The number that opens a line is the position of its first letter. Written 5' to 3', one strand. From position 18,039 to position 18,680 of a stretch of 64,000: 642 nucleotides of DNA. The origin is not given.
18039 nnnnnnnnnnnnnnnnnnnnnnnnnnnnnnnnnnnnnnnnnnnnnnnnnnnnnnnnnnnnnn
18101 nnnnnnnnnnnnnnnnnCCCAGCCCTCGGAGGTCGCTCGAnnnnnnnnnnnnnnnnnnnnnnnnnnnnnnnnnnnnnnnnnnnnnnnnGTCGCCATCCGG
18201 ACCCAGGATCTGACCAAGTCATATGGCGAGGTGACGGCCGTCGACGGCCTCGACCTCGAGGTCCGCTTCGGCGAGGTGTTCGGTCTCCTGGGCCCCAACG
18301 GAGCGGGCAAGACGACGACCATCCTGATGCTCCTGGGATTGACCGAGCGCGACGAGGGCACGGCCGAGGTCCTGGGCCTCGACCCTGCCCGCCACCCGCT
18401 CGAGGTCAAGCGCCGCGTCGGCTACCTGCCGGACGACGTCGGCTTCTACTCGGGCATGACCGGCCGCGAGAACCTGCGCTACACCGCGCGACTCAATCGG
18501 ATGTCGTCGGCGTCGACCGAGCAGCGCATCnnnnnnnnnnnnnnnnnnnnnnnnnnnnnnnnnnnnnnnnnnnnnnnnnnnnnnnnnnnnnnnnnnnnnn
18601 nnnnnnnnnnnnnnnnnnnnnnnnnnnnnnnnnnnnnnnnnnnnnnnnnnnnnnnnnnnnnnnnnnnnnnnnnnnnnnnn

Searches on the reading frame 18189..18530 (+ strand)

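Call 62: search_protein_families(library=pfam, proteins=[window:18189-18530:+], max_evalue=0.001)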
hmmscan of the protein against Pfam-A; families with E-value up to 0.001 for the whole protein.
window:18189-18530:+ (114 aa): 1 family
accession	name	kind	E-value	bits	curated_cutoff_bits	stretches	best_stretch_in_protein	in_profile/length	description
PF00005.33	ABC_tran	-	6.1e-14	53.2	25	1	19-105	2-88/137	ABC transporter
